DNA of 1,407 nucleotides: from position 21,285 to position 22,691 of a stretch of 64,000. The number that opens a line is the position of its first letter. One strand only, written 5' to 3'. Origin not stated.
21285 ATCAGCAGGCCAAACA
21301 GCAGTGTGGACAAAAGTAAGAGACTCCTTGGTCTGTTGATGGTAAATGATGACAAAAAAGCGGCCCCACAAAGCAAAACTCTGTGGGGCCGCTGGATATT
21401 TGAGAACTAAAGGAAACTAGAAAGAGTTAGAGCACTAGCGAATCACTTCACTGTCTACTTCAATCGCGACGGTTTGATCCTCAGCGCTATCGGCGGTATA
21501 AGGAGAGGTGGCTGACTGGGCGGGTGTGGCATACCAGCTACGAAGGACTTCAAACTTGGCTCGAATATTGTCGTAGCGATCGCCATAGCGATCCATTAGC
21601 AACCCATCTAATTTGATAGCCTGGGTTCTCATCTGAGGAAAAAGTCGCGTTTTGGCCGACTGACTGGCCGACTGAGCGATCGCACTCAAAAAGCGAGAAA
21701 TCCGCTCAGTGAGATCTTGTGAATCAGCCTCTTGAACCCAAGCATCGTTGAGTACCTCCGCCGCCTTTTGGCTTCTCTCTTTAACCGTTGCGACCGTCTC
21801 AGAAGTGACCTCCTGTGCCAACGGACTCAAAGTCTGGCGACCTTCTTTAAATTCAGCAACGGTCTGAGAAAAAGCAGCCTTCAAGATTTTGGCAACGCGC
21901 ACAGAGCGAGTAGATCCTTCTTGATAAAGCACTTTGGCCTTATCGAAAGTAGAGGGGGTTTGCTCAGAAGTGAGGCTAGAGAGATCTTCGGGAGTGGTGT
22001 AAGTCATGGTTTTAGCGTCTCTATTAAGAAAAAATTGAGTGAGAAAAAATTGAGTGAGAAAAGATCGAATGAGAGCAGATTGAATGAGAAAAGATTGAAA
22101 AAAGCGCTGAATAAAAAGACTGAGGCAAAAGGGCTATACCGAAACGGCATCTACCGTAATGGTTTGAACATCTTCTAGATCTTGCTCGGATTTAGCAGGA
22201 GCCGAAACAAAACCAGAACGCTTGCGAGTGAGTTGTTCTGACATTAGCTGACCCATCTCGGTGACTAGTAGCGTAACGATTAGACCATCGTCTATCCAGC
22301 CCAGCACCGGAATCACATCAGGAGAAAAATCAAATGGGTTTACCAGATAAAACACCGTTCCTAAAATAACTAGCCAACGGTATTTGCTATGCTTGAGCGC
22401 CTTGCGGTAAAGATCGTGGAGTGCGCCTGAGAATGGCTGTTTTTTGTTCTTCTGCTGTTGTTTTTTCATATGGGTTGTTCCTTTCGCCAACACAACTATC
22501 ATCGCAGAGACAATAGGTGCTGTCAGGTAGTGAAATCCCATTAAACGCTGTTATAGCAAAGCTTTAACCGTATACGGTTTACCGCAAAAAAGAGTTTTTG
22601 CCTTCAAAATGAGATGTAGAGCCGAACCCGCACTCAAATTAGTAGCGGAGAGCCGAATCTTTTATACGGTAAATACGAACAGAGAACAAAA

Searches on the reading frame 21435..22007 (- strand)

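Call 3: search_protein_families(library=pfam, proteins=[window:21435-22007:-], max_evalue=0.1)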
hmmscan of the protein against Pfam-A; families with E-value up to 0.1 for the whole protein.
window:21435-22007:- (190 aa): 2 families
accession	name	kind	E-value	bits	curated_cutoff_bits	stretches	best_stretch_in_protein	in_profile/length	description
PF08295.17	Sin3_corepress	-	0.07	13.6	25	0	70-95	14-39/98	Sin3 family co-repressor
PF05130.17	FlgN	-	0.082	13.8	30.5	0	41-120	64-135/147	FlgN protein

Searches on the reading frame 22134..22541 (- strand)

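Call 3: search_protein_families(library=pfam, proteins=[window:22134-22541:-], max_evalue=0.1)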
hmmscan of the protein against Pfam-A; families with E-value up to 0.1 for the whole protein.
window:22134-22541:- (135 aa): 1 family
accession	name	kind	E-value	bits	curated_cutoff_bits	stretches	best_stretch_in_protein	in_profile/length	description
PF06803.17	DUF1232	-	1.1e-12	48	23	1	56-91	2-37/37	Protein of unknown function (DUF1232)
